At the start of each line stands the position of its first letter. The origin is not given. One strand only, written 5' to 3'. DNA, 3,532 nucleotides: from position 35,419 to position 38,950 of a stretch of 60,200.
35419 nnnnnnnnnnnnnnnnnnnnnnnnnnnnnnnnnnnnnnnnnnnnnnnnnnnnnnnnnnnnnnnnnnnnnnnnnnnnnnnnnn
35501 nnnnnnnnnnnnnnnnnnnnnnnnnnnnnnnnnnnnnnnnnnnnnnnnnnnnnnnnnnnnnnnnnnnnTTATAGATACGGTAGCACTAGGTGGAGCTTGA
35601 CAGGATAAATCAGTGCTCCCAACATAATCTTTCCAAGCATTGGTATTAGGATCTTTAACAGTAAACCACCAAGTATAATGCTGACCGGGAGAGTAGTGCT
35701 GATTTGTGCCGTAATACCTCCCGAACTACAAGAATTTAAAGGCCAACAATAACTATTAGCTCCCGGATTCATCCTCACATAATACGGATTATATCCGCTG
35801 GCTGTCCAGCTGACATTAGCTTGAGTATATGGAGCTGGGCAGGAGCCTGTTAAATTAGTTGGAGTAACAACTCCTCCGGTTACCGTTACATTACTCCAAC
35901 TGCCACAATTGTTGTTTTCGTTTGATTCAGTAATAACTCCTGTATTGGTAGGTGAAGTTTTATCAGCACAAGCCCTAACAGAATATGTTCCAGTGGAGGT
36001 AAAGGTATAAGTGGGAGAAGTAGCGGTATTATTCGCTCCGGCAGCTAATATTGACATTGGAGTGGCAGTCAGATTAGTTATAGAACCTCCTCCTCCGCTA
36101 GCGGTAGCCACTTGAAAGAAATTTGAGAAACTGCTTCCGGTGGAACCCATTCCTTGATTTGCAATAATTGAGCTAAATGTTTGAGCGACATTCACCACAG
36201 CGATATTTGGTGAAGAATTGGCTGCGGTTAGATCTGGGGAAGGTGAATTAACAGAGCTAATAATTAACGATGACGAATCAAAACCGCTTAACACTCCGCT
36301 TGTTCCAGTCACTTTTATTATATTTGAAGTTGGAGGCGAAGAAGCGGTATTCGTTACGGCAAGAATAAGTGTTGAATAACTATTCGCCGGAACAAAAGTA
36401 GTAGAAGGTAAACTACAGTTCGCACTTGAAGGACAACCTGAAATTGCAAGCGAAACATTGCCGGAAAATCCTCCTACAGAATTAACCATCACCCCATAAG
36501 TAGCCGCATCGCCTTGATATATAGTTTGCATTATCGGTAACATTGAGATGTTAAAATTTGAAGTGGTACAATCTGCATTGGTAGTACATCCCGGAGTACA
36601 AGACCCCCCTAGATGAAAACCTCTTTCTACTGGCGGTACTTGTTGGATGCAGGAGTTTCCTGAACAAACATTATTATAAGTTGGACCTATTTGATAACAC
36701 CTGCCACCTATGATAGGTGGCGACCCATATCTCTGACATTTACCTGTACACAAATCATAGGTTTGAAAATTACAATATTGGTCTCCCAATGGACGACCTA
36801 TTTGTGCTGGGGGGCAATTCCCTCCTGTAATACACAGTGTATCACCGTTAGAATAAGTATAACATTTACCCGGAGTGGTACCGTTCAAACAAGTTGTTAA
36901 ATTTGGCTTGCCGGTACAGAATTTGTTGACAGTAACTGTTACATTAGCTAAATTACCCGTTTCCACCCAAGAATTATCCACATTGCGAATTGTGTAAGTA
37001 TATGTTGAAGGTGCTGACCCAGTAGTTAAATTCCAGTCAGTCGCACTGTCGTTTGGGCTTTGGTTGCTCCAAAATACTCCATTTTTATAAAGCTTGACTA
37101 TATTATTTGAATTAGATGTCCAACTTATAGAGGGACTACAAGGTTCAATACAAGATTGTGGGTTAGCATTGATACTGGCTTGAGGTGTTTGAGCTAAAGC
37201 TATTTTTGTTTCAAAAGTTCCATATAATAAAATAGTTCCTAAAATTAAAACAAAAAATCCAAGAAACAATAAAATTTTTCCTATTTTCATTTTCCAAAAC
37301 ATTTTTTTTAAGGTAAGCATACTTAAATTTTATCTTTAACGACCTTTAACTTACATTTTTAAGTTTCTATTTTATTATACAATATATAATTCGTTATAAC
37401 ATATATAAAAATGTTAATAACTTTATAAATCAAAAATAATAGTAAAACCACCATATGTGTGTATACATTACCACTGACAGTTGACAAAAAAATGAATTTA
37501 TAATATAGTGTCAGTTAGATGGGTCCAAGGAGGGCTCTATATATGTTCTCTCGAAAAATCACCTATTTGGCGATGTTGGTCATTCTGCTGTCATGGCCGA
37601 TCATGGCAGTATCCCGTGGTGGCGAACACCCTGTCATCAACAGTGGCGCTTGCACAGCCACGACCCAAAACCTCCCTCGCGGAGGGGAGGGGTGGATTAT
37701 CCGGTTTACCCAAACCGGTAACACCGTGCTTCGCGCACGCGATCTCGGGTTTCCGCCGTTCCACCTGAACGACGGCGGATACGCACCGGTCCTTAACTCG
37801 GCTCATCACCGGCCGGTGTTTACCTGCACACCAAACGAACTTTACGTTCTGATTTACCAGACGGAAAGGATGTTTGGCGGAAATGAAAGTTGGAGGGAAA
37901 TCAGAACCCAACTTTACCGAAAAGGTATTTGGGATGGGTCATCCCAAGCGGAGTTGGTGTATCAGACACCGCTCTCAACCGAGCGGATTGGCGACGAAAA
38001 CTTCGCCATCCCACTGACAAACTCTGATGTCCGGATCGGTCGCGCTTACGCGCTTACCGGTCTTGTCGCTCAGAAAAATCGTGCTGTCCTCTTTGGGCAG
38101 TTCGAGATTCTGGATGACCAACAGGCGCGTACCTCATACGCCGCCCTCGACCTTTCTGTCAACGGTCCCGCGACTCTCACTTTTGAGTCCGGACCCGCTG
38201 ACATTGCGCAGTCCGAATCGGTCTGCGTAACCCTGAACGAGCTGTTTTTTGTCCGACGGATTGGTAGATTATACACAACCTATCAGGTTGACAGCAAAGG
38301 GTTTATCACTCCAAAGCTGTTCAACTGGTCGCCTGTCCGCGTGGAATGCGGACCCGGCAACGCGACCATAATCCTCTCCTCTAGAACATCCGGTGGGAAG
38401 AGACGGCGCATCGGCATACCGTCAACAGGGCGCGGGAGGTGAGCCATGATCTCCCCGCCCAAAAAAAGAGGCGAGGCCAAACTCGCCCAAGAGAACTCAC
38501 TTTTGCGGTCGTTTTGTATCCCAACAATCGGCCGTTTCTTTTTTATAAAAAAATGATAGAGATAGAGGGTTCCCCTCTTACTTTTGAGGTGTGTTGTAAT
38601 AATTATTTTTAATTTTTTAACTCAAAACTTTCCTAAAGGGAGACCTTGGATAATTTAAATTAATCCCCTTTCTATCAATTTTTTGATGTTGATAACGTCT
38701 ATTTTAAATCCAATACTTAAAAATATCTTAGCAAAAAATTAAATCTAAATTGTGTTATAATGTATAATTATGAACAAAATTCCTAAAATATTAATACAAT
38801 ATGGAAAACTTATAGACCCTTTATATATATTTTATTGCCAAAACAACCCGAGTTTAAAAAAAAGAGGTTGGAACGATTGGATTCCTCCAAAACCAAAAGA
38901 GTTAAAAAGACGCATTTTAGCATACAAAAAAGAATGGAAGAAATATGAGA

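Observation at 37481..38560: About 1 kb GC-rich gene for a secreted protein with consensus promoter and SD, embedded in very AT-rich DNA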

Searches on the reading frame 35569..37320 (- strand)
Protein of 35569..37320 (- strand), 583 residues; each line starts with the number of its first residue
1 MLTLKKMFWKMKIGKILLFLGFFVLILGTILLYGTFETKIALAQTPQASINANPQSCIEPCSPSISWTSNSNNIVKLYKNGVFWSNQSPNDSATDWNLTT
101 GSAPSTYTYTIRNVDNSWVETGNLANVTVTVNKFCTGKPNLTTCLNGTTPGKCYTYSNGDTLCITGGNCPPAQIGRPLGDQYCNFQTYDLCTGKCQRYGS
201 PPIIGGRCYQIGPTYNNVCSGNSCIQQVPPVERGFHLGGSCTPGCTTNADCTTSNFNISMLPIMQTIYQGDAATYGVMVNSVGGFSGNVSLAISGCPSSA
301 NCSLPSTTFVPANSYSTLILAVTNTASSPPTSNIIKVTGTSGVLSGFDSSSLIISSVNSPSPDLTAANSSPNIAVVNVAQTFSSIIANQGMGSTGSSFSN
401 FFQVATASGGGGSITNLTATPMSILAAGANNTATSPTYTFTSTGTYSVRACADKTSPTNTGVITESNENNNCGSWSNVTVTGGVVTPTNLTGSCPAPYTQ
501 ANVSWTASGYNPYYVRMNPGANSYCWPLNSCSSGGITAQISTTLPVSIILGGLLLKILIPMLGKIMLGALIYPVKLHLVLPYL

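Call 5: search_protein_families(library=pfam, proteins=[window:35569-37320:-], max_evalue=1)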
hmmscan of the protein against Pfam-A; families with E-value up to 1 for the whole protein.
window:35569-37320:- (583 aa): 1 family
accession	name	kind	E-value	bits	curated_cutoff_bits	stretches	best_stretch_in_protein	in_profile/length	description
PF07705.17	CARDB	-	4.5e-06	27.2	22.7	1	361-472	1-98/101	CARDB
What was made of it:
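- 35569..37320 (-): Divergently transcribed neighbour, a large secreted CARDB-domain protein and the conserved partner of the gene. Pfam CARDB, E = 4.5e-6 (call 5).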

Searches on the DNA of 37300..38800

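Call 9: search_rna_families(source=window, start=37300, end=38800, threshold=evalue, max_evalue=10)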
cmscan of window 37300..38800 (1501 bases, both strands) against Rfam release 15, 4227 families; matches with E-value up to 10: 4.
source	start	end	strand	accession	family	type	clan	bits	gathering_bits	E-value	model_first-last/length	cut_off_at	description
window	37465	37516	+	RF02075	STnc230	Gene; sRNA;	-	19.5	50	7.9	1-83/83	no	Enterobacterial sRNA STnc230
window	37726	37739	+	RF03031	ssnA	Cis-reg;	-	16.3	37.3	0.53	21-34/48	no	ssnA RNA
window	38763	38784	-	RF01114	TMV_UPD-PK1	Cis-reg;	-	16.3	33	6.9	1-22/22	no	Pseudoknot of upstream pseudoknot domain (UPD) of the 3'UTR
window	38694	38729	-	RF02596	cyano_het_sRNA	Gene; sRNA;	-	16.2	35.7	4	1-56/56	no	Cyanobacteria heterocyst sRNA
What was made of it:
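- On Structured non-coding RNA (any Rfam family): Only chance-level hits appear at E up to 10 in 37300-38800 (call 9).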
